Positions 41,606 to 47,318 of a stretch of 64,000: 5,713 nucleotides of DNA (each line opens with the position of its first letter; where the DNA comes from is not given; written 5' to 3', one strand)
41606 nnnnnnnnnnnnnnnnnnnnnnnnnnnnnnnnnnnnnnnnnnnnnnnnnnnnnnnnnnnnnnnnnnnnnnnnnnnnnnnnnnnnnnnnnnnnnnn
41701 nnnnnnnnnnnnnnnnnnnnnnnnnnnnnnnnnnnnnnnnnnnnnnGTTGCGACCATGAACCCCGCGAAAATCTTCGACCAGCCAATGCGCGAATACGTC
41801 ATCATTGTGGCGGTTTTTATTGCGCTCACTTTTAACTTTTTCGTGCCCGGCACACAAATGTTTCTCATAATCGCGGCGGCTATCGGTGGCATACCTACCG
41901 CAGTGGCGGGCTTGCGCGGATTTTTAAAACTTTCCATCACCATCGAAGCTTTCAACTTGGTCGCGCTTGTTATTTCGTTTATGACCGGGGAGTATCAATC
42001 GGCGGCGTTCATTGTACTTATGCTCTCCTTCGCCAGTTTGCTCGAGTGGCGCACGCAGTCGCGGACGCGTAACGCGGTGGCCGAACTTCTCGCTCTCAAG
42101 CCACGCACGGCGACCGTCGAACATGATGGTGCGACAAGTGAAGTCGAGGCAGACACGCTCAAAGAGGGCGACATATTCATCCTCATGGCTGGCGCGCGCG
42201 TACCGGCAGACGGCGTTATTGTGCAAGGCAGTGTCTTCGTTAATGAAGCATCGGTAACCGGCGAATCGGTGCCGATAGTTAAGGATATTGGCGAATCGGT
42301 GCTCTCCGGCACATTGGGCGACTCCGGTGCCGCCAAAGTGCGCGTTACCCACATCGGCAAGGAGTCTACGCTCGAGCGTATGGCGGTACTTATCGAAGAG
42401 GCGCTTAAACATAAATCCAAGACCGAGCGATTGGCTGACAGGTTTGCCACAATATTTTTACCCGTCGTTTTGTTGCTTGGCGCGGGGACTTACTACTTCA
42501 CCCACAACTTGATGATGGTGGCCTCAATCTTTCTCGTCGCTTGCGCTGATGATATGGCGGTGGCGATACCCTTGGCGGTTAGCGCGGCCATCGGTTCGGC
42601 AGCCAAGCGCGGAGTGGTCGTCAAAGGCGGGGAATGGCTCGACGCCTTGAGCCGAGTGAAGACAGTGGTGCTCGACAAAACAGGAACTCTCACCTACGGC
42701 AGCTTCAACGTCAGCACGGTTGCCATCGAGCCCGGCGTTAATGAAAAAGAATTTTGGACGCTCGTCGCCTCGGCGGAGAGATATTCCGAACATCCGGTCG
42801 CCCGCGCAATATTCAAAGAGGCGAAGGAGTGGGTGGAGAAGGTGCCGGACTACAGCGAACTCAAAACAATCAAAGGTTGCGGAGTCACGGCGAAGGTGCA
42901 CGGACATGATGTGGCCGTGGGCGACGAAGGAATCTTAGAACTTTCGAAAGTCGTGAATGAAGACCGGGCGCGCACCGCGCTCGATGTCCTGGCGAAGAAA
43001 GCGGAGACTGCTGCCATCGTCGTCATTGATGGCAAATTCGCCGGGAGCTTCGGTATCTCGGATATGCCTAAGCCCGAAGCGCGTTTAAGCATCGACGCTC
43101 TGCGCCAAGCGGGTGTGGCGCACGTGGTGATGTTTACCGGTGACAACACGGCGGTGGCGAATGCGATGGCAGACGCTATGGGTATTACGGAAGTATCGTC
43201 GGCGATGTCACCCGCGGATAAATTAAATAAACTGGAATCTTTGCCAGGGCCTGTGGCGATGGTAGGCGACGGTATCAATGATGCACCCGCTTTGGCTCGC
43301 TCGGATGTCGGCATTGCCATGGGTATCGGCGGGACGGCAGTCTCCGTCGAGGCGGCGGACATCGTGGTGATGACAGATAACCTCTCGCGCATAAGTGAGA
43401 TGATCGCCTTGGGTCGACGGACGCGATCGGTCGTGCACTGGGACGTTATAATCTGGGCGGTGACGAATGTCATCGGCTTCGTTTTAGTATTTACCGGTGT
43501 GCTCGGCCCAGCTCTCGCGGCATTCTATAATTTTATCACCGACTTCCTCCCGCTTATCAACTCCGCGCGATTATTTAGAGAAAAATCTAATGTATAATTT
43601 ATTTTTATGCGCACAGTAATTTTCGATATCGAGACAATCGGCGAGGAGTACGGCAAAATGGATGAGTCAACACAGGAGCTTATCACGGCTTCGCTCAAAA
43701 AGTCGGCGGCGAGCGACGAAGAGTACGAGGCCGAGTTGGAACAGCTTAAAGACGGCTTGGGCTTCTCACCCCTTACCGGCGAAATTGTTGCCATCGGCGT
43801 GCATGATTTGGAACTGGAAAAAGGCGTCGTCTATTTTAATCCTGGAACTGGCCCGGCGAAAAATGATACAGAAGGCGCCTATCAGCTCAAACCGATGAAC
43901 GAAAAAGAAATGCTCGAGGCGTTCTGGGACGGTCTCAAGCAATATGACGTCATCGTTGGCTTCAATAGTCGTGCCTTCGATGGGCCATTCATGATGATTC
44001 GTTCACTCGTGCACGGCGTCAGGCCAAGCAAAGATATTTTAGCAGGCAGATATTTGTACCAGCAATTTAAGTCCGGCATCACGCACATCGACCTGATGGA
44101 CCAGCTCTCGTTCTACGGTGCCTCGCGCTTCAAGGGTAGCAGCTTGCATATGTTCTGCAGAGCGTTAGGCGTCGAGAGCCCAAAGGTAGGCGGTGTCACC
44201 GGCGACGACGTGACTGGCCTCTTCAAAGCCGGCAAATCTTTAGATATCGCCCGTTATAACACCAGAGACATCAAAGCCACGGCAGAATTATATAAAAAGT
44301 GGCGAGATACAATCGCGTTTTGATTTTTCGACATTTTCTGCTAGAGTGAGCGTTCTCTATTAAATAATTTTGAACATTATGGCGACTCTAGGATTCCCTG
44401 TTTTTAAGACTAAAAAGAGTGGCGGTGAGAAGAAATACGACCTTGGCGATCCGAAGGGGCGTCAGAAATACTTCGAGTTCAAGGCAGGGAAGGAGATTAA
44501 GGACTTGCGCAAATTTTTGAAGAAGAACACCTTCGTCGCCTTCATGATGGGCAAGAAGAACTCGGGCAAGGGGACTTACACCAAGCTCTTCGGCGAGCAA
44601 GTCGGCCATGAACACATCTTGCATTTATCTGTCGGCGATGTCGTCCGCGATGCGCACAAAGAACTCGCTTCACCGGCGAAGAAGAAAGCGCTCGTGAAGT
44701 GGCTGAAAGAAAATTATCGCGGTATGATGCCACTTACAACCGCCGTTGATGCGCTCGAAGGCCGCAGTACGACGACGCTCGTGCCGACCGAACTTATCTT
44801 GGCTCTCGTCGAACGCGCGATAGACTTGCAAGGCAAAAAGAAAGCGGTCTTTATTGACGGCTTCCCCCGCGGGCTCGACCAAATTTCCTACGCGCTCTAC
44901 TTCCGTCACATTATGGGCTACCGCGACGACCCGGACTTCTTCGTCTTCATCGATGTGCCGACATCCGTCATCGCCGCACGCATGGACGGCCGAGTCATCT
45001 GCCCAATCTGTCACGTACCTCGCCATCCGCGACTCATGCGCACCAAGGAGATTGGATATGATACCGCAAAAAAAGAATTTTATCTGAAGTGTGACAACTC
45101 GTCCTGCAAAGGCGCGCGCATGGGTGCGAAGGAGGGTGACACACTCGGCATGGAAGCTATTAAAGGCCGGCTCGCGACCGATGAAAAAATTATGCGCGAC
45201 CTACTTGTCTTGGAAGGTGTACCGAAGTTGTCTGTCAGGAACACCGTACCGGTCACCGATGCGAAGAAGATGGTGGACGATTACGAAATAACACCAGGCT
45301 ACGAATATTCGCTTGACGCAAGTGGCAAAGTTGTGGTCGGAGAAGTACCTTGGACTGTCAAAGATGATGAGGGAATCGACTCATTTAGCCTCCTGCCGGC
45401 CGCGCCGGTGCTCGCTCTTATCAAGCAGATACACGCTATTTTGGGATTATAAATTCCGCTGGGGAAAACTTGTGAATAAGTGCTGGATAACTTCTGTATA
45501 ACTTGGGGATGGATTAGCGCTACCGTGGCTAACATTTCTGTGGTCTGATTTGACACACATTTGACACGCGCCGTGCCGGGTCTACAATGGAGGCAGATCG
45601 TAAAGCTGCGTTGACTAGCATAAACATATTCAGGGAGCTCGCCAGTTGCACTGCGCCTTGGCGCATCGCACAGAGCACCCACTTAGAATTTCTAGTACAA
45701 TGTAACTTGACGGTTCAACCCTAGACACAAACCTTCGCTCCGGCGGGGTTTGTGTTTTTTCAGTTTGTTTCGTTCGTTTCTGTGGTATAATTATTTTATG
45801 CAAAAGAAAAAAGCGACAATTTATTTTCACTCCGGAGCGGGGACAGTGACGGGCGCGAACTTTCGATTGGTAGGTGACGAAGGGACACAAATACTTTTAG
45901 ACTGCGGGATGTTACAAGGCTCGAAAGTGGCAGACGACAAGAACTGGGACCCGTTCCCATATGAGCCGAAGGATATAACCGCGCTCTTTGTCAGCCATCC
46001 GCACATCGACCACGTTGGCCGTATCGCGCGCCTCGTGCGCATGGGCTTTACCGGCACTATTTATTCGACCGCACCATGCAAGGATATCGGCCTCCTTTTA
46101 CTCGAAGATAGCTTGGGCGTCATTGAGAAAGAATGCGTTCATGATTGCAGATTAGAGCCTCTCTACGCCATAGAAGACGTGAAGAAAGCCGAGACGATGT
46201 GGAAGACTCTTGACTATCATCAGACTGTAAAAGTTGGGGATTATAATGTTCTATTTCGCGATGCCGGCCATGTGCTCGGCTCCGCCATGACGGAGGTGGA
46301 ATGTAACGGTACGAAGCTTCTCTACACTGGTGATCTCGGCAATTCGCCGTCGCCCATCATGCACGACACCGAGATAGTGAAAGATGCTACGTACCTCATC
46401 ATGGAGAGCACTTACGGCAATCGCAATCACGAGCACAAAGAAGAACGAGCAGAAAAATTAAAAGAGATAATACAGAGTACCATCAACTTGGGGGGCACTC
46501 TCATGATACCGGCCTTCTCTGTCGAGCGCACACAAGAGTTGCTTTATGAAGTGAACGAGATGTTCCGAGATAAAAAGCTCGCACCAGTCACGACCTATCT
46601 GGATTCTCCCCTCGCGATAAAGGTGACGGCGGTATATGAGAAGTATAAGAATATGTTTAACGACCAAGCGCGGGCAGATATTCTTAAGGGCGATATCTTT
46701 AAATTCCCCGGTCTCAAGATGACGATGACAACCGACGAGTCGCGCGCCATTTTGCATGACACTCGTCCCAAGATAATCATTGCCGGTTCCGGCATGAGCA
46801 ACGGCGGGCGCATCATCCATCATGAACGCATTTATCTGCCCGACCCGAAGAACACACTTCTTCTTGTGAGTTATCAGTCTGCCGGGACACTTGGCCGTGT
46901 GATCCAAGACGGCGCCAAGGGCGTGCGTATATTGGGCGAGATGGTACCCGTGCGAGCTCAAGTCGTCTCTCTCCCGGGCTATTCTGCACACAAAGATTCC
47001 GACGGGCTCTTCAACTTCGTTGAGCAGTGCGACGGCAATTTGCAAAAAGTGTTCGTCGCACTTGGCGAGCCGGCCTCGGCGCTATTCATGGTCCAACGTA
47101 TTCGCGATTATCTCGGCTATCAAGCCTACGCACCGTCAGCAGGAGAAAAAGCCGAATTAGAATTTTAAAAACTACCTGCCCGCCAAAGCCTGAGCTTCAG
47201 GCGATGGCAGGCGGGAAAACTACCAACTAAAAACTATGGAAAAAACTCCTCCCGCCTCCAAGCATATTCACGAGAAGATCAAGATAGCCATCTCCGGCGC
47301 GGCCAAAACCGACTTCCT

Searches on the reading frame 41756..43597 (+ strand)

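Call 49: search_protein_families(library=pfam, proteins=[window:41756-43597:+], max_evalue=0.00001)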
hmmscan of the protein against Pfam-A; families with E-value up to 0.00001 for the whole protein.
window:41756-43597:+ (613 aa): 2 families
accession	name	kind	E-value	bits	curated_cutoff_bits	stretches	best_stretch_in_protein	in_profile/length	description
PF00122.25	E1-E2_ATPase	-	2.9e-42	144.7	28.1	1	114-285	2-181/181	E1-E2 ATPase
PF00702.32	Hydrolase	-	3.3e-27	96.6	26.4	1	301-516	1-190/191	haloacid dehalogenase-like hydrolase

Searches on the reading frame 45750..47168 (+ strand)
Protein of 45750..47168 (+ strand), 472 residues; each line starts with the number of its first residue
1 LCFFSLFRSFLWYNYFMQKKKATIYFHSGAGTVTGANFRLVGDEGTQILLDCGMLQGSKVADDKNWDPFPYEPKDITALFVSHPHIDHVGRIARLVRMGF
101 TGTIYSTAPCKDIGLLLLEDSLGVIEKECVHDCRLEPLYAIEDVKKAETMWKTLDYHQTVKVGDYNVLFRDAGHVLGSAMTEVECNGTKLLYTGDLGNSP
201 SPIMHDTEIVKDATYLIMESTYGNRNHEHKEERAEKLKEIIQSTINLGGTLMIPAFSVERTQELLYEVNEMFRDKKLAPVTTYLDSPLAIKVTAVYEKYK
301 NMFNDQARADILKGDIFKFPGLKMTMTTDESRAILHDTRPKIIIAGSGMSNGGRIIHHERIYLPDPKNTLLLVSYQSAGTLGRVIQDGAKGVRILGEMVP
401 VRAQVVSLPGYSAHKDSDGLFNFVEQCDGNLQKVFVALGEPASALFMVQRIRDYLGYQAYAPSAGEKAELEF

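Call 49: search_protein_families(library=pfam, proteins=[window:45750-47168:+], max_evalue=0.00001)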
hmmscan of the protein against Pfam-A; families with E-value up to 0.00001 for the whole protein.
window:45750-47168:+ (472 aa): 5 families
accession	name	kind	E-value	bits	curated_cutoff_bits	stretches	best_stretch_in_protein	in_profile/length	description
PF10996.14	Beta-Casp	-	7.6e-34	117.3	27.7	1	261-385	1-120/120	Beta-Casp domain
PF16661.11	Lactamase_B_6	-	6.3e-12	45.7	27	1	43-204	4-170/193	Metallo-beta-lactamase superfamily domain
PF00753.33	Lactamase_B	-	1.6e-09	38.4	22.7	1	36-97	6-65/196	Metallo-beta-lactamase superfamily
PF07521.17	RMMBL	-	4.6e-07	30.2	21.6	1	399-462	2-63/63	Zn-dependent metallo-hydrolase RNA specificity domain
PF12706.13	Lactamase_B_2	-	1.1e-06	28.9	27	1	46-222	1-166/200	Beta-lactamase superfamily domain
